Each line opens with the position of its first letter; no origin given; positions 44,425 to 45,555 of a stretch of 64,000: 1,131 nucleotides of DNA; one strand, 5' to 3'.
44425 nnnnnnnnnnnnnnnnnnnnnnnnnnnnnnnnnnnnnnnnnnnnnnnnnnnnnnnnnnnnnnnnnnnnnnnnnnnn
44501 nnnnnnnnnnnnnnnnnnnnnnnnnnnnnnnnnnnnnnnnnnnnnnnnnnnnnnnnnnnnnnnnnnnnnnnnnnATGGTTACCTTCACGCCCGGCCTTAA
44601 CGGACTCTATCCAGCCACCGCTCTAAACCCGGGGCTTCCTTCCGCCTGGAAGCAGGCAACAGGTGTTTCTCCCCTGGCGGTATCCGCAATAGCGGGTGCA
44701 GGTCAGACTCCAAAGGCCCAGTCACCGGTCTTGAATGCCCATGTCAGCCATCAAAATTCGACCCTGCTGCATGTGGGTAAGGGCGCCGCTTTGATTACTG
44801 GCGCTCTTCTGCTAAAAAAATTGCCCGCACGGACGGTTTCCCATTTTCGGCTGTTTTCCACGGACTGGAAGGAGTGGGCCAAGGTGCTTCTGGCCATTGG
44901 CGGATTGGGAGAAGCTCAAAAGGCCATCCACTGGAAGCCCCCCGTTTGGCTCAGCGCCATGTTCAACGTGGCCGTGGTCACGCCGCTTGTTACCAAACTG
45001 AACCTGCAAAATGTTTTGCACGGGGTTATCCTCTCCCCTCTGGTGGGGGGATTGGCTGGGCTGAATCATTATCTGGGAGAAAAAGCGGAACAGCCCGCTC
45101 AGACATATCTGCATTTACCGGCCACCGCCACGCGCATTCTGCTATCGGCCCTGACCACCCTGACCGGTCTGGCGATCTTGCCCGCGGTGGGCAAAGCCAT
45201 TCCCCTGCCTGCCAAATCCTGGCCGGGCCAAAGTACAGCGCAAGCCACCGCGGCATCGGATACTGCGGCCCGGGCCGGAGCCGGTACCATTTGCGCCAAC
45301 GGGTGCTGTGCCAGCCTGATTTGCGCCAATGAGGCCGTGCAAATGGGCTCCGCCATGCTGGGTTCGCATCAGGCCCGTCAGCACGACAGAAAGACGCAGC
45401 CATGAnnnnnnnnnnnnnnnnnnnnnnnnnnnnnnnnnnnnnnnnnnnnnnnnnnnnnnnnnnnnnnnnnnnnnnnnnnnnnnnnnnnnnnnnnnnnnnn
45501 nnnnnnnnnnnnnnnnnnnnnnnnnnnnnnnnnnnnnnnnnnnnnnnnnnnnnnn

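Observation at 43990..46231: Fur-type palindrome controlling a three-gene operon of unknown function ending in a His/Cys-rich protein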

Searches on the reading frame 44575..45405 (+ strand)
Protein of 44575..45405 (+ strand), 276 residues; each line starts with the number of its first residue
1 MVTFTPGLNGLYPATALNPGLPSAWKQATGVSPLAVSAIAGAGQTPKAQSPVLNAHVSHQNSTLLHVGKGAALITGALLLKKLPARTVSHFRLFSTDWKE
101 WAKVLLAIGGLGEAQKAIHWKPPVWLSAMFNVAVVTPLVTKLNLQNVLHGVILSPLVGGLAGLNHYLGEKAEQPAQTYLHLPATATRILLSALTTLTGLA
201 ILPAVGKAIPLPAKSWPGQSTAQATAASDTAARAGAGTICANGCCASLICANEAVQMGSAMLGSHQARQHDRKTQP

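Call 3: search_protein_families(library=pfam, proteins=[window:44575-45405:+], max_evalue=1)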
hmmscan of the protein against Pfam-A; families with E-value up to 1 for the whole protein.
window:44575-45405:+ (276 aa): 0 families

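Call 4: search_protein_families(library=ncbifam, proteins=[window:44575-45405:+], max_evalue=1)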
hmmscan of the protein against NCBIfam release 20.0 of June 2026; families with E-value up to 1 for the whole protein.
window:44575-45405:+ (276 aa): 2 families
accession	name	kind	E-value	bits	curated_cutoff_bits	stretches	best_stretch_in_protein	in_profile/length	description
NF037949.1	holin_5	subfamily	0.014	15.7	100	1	229-262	4-37/64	bacteriophage holin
NF009218.0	PRK12567.1-2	equivalog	0.15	11.8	184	1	131-197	32-96/200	putative monovalent cation/H+ antiporter subunit B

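Call 9: find_homologous_proteins(query=window:44575-45405:+, max_evalue=0.01)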
Query window:44575-45405:+ (276 aa): 12 proteins with E <= 0.01 among 8000 candidates.
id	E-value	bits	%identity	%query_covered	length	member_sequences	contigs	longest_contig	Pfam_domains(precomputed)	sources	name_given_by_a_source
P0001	2.7e-175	599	100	100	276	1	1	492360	-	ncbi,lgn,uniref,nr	ncbi:hypothetical protein [Vampirovibrio chlorellavorus]|uniref:hypothetical protein n=1 Tax=Vampiro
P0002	6.2e-147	506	85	100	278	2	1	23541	-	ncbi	-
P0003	1.6e-129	449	75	100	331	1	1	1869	-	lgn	-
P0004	4.5e-128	444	75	100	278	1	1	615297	-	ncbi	-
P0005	1.8e-115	403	87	76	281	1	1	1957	-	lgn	-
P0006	6.4e-105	368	77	80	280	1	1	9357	-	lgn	-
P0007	1.6e-104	367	78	79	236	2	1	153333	-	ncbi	-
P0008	3.3e-89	317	71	76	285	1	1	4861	-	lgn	-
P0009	3.0e-87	310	67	78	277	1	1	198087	-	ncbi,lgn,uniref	ncbi:hypothetical protein [Vampirovibrio sp.]|uniref:hypothetical protein n=1 Tax=Vampirovibrio sp. 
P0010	2.4e-85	304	64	78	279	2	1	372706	-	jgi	jgi:hypothetical protein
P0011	2.1e-84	301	56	97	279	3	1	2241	-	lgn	-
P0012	7.9e-70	253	55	76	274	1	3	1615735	-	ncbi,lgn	-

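Call 11: find_encoding_contigs(protein=P0012, flank=5000, max_places=2)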
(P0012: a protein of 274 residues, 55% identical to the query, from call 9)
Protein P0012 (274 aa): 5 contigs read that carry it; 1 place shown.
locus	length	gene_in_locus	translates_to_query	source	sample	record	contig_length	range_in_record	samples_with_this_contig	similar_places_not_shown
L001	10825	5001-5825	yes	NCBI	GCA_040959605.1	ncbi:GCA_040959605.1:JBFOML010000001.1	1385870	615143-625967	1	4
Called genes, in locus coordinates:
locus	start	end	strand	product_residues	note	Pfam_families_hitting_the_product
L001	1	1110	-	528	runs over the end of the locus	-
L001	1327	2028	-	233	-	PF00072:Response_reg, PF00196:GerE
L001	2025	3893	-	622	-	PF00672:HAMP, PF02518:HATPase_c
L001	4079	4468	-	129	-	-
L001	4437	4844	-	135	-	PF01475:FUR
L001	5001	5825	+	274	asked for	-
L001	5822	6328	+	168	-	-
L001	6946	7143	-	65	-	-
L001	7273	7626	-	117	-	PF15781:ParE-like_toxin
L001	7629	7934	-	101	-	-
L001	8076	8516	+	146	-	PF02561:FliS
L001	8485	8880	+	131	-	PF05400:FliT (weak)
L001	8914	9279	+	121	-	PF00072:Response_reg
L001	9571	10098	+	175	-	PF00466:Ribosomal_L10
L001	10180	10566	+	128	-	PF16320:Ribosomal_L12_N, PF00542:Ribosomal_L12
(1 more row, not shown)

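Call 12: find_encoding_contigs(protein=P0009, flank=5000, max_places=2)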
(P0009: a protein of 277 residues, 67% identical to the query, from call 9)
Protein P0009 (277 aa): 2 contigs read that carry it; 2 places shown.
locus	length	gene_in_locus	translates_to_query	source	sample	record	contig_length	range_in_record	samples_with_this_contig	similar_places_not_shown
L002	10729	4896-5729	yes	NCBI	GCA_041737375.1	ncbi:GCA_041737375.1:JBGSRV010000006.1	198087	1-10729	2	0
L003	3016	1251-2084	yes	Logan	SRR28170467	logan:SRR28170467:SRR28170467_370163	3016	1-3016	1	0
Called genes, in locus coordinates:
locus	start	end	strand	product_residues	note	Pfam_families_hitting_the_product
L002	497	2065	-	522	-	PF00221:Lyase_aromatic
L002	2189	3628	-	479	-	-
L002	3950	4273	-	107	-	-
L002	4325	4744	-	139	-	PF01475:FUR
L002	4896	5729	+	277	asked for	-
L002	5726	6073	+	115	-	-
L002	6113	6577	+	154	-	-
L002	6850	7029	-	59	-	-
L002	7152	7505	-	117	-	PF15781:ParE-like_toxin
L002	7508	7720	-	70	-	-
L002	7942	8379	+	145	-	PF02561:FliS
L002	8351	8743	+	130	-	PF05400:FliT (weak)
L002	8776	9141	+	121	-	PF00072:Response_reg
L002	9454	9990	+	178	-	PF00466:Ribosomal_L10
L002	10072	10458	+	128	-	PF16320:Ribosomal_L12_N, PF00542:Ribosomal_L12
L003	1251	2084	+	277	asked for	-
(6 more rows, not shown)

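Call 13: find_encoding_contigs(protein=P0004, flank=5000, max_places=2)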
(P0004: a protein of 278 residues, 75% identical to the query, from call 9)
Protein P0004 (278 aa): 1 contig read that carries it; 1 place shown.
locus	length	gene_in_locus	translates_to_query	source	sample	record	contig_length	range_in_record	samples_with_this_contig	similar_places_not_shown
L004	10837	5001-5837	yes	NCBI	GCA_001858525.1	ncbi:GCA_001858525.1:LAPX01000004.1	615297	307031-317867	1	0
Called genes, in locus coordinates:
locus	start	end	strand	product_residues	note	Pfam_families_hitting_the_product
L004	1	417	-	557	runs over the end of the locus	PF17391:Urocanase_N, PF01175:Urocanase, PF17392:Urocanase_C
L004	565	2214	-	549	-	PF00221:Lyase_aromatic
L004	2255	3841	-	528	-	-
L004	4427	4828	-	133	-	PF01475:FUR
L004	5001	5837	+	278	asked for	-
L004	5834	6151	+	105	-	-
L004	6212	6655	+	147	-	-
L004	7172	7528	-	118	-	PF15781:ParE-like_toxin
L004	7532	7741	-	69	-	-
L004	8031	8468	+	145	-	PF02561:FliS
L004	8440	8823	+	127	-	PF05400:FliT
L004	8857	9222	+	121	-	PF00072:Response_reg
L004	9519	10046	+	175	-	PF00466:Ribosomal_L10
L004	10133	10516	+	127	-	PF16320:Ribosomal_L12_N, PF00542:Ribosomal_L12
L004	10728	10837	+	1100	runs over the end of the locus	PF04563:RNA_pol_Rpb2_1, PF04561:RNA_pol_Rpb2_2, PF04565:RNA_pol_Rpb2_3, PF10385:RNA_pol_Rpb2_45, PF00562:RNA_pol_Rpb2_6, PF04560:RNA_pol_Rpb2_7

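Call 14: find_encoding_contigs(protein=P0010, flank=5000, max_places=2)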
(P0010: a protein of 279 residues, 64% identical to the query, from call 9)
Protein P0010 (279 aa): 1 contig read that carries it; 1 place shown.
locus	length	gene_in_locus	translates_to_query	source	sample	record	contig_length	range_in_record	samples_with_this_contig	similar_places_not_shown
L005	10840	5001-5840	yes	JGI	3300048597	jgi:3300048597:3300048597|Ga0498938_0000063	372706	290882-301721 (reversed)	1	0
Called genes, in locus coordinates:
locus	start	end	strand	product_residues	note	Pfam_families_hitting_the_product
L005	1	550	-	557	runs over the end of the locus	PF17391:Urocanase_N, PF01175:Urocanase, PF17392:Urocanase_C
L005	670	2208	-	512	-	PF00221:Lyase_aromatic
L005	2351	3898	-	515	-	-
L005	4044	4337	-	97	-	-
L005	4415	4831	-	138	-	PF01475:FUR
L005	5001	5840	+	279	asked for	-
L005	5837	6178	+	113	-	-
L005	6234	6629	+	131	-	-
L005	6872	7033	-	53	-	-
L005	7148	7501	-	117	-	PF15781:ParE-like_toxin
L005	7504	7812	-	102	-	-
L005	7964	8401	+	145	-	PF02561:FliS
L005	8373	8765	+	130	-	PF05400:FliT (weak)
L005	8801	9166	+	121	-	PF00072:Response_reg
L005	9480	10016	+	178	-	PF00466:Ribosomal_L10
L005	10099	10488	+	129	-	PF16320:Ribosomal_L12_N, PF00542:Ribosomal_L12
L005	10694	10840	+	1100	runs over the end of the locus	PF04563:RNA_pol_Rpb2_1, PF04561:RNA_pol_Rpb2_2, PF04565:RNA_pol_Rpb2_3, PF10385:RNA_pol_Rpb2_45, PF00562:RNA_pol_Rpb2_6, PF04560:RNA_pol_Rpb2_7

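Call 29: predict_structure(alignment_id=A1)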
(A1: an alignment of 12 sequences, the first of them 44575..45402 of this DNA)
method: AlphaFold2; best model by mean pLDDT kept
length: 276 residues; sequences in the alignment: 12
mean_pLDDT: 39.3   pTM: 0.24
mean pLDDT of the five models: 39.3, 37.5, 37.0, 36.9, 32.3
residues with pLDDT >= 90: 0; 70-90: 0; 50-70: 45; < 50: 231
segments of 3 or more residues with pLDDT < 50: 1-153, 205-276
pLDDT, mean of each block of 10 residues (from residue 1): 32 31 32 28 27 33 38 41 34 33 33 33 36 39 43 49 53 60 61 58 46 38 37 32 34 36 40 44
secondary structure, 60 per line:
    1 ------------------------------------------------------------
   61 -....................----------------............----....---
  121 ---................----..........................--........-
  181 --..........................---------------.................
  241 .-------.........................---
elements in order: H62-81 H98-109 H114-117 H124-139 H144-169 H172-179 H183-208 H224-241 H249-273

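Call 31: search_protein_representatives(alignment_id=A1)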
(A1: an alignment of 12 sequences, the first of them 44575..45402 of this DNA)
Query: 12 sequences, 279 profile positions. Proteins with E-value up to 0.001 (for the whole library): 103; up to 1e-10: 85; up to 1e-30: 24. The best 103 are listed.
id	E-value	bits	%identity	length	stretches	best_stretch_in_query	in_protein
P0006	1.4e-132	457.9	-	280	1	1-278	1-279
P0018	1.5e-60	221.6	-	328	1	51-276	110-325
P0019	4.2e-58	213.5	-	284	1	50-275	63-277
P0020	9.7e-58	212.4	-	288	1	47-276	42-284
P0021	9.1e-56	205.9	-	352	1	30-268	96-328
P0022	1.4e-55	205.3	-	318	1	22-277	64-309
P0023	7.0e-52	193.2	-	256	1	63-277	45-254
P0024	2.6e-46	174.9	-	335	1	15-266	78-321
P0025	2.7e-44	168.3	-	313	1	22-266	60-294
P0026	1.7e-39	152.5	-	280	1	13-276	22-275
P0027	4.6e-39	151.1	-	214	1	58-266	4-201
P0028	3.3e-37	145.0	-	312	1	51-266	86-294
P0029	1.9e-36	142.5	-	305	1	20-259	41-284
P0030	2.3e-34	135.7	-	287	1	54-264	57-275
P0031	1.6e-33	132.9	-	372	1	56-274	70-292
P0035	7.8e-33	130.7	-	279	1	4-277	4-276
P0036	1.5e-32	129.8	-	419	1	22-271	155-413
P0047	1.1e-27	113.8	-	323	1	18-259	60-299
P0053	5.8e-25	104.8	-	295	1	57-271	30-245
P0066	3.8e-20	89.0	-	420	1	19-275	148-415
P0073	2.9e-18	82.9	-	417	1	65-270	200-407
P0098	1.5e-12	64.1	-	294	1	40-273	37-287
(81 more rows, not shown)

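Call 37: find_related_loci(query=A4, collection=genome_contigs, flank=6000)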
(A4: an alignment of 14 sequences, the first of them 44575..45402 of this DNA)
Query A4 (276 aa) in genome_contigs; peptide patterns used: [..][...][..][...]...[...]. (x = any residue, [..] = any of these).
20 stretches matched a pattern; 5 encode a relative of the query (tblastn E <= 1e-3); 5 distinct loci.
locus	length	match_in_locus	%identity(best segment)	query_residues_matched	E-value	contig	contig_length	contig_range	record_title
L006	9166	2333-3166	85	1-276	6e-155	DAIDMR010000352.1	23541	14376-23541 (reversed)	MAG TPA_asm: Vampirovibrio sp. isolate clean456 k141_161299, whole genome shotgun sequence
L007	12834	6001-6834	75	1-276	1e-129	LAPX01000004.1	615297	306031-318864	Vampirovibrio chlorellavorus isolate NCIMB 11383 contig_4, whole genome shotgun sequence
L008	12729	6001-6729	72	33-275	4e-110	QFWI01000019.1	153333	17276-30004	MAG: Vampirovibrio chlorellavorus isolate Vc_AZ_2 Contig19, whole genome shotgun sequence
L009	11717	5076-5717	67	59-272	2e-93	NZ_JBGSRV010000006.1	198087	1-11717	MAG: Vampirovibrio sp. isolate JTS-AC367 k141_2316658, whole genome shotgun sequence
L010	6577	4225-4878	38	58-275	9e-42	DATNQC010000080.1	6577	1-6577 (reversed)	MAG TPA_asm: Oculatellaceae cyanobacterium isolate SMAG_U16497 k141_486479, whole genome shotgun sequence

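Call 39: search_protein_families(library=pfam, proteins=[P0031, P0036, P0018], max_evalue=1)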
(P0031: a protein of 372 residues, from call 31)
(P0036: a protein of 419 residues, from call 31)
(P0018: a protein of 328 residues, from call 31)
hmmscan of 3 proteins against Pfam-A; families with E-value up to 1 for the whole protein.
P0031 (372 aa): 2 families
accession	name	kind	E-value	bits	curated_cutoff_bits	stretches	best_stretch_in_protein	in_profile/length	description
PF05145.17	AbrB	-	0.092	12.1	29.2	1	125-237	137-234/314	Transition state regulatory protein AbrB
PF23395.1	SAM_6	-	0.2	12.3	27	0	302-338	32-68/78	SAM-like domain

P0036 (419 aa): 0 families

P0018 (328 aa): 0 families

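Call 54: search_protein_families(library=pfam, alignment_id=A3, max_evalue=1)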
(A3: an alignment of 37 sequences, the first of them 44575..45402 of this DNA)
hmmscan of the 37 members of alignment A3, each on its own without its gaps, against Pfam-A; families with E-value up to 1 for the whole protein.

A. member 1, window:44575-45402:+ (276 aa): 0 families

B. families by the number of members that match (of 37 scanned): 12 families
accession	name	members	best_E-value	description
PF06826.17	Asp-Al_Ex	1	0.0002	Predicted Permease Membrane Region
PF11492.14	Dicistro_VP4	1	0.016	Cricket paralysis virus, VP4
PF01476.26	LysM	1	0.046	LysM domain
PF20096.4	DUF6486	1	0.054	Family of unknown function (DUF6486)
PF02588.21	YitT_membrane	1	0.068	Uncharacterised 5xTM membrane BCR, YitT family COG1284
PF05145.17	AbrB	1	0.092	Transition state regulatory protein AbrB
PF00860.26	Xan_ur_permease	1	0.11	Permease family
PF03514.20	GRAS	1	0.19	GRAS domain family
PF23395.1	SAM_6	1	0.2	SAM-like domain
PF20103.6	DUF6493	1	0.24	Domain of unknown function (DUF6493)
PF21088.3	MS_channel_1st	1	0.62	Mechanosensitive ion channel, transmembrane helices 2/3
PF03779.20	SPW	1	0.89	SPW repeat domain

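Call 55: search_solved_structures(query=A3, max_evalue=10)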
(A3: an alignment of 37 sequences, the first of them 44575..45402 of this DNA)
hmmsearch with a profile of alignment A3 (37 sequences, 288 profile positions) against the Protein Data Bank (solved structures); distinct sequences matched with E-value up to 10: 1.
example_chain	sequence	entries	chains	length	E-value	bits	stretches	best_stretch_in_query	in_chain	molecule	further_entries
7zc6_A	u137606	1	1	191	2.8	10.5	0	134-197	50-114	RnfA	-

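Call 64: predict_structure(alignment_id=A7)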
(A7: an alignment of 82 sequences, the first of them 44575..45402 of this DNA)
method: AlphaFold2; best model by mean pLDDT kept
length: 276 residues; sequences in the alignment: 82
mean_pLDDT: 73.8   pTM: 0.61
mean pLDDT of the five models: 73.8, 73.2, 72.3, 71.6, 71.1
residues with pLDDT >= 90: 67; 70-90: 100; 50-70: 60; < 50: 49
segments of 3 or more residues with pLDDT < 50: 1-13, 15-18, 24-32, 34-38, 40-45, 235-239
pLDDT, mean of each block of 10 residues (from residue 1): 41 48 47 47 51 64 93 94 79 75 90 92 91 86 87 90 91 94 89 87 83 61 53 49 54 71 84 82
secondary structure, 60 per line:
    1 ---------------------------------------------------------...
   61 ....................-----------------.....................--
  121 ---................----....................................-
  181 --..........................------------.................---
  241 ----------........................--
elements in order: H58-80 H98-118 H124-139 H144-179 H183-208 H221-237 H251-274

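Call 68: fold_search(model_id=the predicted structure, library=pdb)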
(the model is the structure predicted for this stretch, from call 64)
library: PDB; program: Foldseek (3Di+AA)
matches with E <= 10: 123; with E <= 0.001: 0
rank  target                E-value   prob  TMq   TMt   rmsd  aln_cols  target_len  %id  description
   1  7x8v_A                1.3e+00  0.08  0.12  0.16  16.1       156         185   17  Cooperative regulation of PBI1 and MAPKs controls WRKY45 transcription factor in rice immunity (released 2022-04-06)
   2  3qak                  1.6e+00  0.21  0.19  0.13  14.1       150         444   13  Agonist bound structure of the human adenosine A2a receptor (released 2011-03-09)
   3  8cqd_B                1.7e+00  0.21  0.21  0.25  12.0       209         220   11  Cryo-EM structure of hexameric proteorhodopsin A18L mutant (released 2024-07-03)
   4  9lle_R                1.9e+00  0.10  0.19  0.19  15.1       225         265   16  Cryo-EM structure of D1R-Gs in complex with de novo designed GEM targeting TM1/2/4 (released 2026-03-04)
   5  6rz9                  2.1e+00  0.12  0.19  0.16  12.8       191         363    9  Crystal structure of the human cysteinyl leukotriene receptor 2 in complex with ONO-2770372 (released 2019-12-11)
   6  8uoz_MODEL_1_A        2.4e+00  0.35  0.20  0.40   6.7       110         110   11  EmrE structure in the TPP-bound state (WT/E14Q heterodimer) (released 2024-05-29)
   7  4nqa_B                2.4e+00  0.11  0.18  0.14  19.1       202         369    7  Crystal structure of liganded hRXR-alpha/hLXR-beta heterodimer on DNA (released 2014-02-26)
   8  6rz6                  2.5e+00  0.10  0.19  0.16  13.0       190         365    9  Crystal structure of the human cysteinyl leukotriene receptor 2 in complex with ONO-2570366 (C2221 space group) (released 2019-12-11)
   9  8cqd_A                2.6e+00  0.12  0.19  0.21  10.0       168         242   12  Cryo-EM structure of hexameric proteorhodopsin A18L mutant (released 2024-07-03)
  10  7ar9_Y                2.8e+00  0.14  0.19  0.24  11.5       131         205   14  Cryo-EM structure of Polytomella Complex-I (membrane arm) (released 2021-12-08)
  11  7zn3_A                2.9e+00  0.14  0.20  0.23   8.7       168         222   14  Crystal structure of the light-driven inward proton pump xenorhodopsin BcXeR in the L state at pH 8.2 in the presence  (released 2023-05-10)
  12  5azd_C                3.0e+00  0.12  0.22  0.23  10.7       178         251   15  Crystal structure of thermophilic rhodopsin. (released 2016-04-27)
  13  7zn0_C                3.2e+00  0.16  0.22  0.25   9.1       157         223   15  Crystal structure of the light-driven inward proton pump xenorhodopsin BcXeR in the M state at pH 8.2 in the presence  (released 2023-05-10)
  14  7zmy_B                3.2e+00  0.14  0.21  0.24   8.4       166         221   14  Crystal structure of the light-driven inward proton pump xenorhodopsin BcXeR in the ground state at pH 8.2 in the pres (released 2023-05-10)
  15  7zmy_A                3.2e+00  0.13  0.20  0.23   8.7       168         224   14  Crystal structure of the light-driven inward proton pump xenorhodopsin BcXeR in the ground state at pH 8.2 in the pres (released 2023-05-10)
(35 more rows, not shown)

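Call 77: find_homologous_proteins(query=A7, max_evalue=0.00001)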
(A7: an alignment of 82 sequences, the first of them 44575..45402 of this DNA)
Query A7 (82 sequences) (276 aa, profile of the alignment): 12 proteins with E <= 0.00001 among 8000 candidates.
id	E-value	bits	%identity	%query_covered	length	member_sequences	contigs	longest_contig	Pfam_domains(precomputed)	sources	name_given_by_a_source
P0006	5.6e-78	280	77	80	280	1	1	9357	-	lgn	-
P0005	8.4e-75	270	87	76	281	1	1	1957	-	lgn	-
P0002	1.4e-74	269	85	100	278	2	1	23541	-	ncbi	-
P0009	1.0e-73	266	67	78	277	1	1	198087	-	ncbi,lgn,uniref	ncbi:hypothetical protein [Vampirovibrio sp.]|uniref:hypothetical protein n=1 Tax=Vampirovibrio sp. 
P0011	1.1e-73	266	56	97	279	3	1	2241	-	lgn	-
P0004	1.5e-73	266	75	100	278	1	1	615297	-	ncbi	-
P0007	1.5e-73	266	78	79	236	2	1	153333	-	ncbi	-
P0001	3.9e-73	264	100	100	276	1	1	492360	-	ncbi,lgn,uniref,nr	ncbi:hypothetical protein [Vampirovibrio chlorellavorus]|uniref:hypothetical protein n=1 Tax=Vampiro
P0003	9.4e-73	263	75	100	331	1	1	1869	-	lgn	-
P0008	5.9e-71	257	71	76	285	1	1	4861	-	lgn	-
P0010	1.1e-70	256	64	78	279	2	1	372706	-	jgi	jgi:hypothetical protein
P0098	1.5e-59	220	21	82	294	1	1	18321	-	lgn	-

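Call 78: find_encoding_contigs(protein=P0031, flank=5000, max_places=2)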
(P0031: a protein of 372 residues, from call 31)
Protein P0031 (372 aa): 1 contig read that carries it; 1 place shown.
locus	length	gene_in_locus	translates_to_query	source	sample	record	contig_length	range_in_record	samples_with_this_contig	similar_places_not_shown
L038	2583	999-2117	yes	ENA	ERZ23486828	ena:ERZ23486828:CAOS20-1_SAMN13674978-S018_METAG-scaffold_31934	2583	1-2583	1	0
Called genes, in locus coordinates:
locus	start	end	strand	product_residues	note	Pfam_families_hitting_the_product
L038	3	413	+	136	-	?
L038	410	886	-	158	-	PF01475:FUR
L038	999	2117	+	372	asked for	-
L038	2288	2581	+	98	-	?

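Call 79: find_encoding_contigs(protein=P0098, flank=5000, max_places=2)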
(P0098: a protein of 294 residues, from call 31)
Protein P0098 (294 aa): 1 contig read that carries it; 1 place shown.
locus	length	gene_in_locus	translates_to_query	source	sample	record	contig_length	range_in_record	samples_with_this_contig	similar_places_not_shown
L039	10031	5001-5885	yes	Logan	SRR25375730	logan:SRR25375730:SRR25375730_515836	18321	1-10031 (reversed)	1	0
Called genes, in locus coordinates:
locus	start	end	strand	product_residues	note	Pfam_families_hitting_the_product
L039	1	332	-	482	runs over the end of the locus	PF00890:FAD_binding_2 (weak), PF01134:GIDA (faint), PF01266:DAO (weak), PF07992:Pyr_redox_2, PF13450:NAD_binding_8 (weak), PF13738:Pyr_redox_3, PF00070:Pyr_redox, PF02852:Pyr_redox_dim, +3 more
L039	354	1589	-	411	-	PF00364:Biotin_lipoyl, PF25917:BSH_RND (weak), PF02817:E3_binding, PF00198:2-oxoacid_dh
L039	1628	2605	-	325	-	PF02779:Transket_pyr, PF02780:Transketolase_C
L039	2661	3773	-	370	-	PF00676:E1_dh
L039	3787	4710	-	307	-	PF16881:LIAS_N, PF04055:Radical_SAM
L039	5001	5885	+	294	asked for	-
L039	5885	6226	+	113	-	-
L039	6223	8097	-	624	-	PF00990:GGDEF, PF01966:HD, PF13487:HD_5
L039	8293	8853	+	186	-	PF00160:Pro_isomerase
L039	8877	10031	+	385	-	?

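Call 85: find_encoding_contigs(protein=P0066, flank=4000, max_places=1)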
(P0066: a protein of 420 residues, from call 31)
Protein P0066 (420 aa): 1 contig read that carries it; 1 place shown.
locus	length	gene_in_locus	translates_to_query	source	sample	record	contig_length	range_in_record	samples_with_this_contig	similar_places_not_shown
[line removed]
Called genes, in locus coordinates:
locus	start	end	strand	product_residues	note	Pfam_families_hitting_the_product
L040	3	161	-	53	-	?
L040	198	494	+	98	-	-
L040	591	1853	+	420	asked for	-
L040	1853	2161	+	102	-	-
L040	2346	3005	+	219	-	PF01464:SLT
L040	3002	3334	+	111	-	?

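Call 86: find_encoding_contigs(protein=P0047, flank=4000, max_places=1)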
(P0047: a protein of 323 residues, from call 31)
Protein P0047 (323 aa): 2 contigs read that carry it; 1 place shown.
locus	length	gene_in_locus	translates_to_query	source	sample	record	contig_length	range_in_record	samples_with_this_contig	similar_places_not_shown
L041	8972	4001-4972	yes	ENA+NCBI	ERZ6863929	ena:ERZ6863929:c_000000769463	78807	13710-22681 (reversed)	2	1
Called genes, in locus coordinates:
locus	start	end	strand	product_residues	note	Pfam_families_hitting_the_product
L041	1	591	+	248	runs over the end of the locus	PF02739:5_3_exonuc_N, PF01367:5_3_exonuc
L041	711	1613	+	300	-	PF20275:CTD10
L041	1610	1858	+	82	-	PF20293:MC6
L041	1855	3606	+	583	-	PF20275:CTD10, PF10088:DUF2326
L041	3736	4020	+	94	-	-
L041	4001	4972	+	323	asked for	-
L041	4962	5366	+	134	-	-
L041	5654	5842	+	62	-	-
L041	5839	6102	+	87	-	-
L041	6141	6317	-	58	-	-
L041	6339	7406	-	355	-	-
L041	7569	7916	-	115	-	PF02583:Trns_repr_metal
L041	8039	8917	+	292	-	PF00589:Phage_integrase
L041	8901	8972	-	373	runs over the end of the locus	PF12728:HTH_17, PF00589:Phage_integrase, PF22823:MrpR_C_cat (weak)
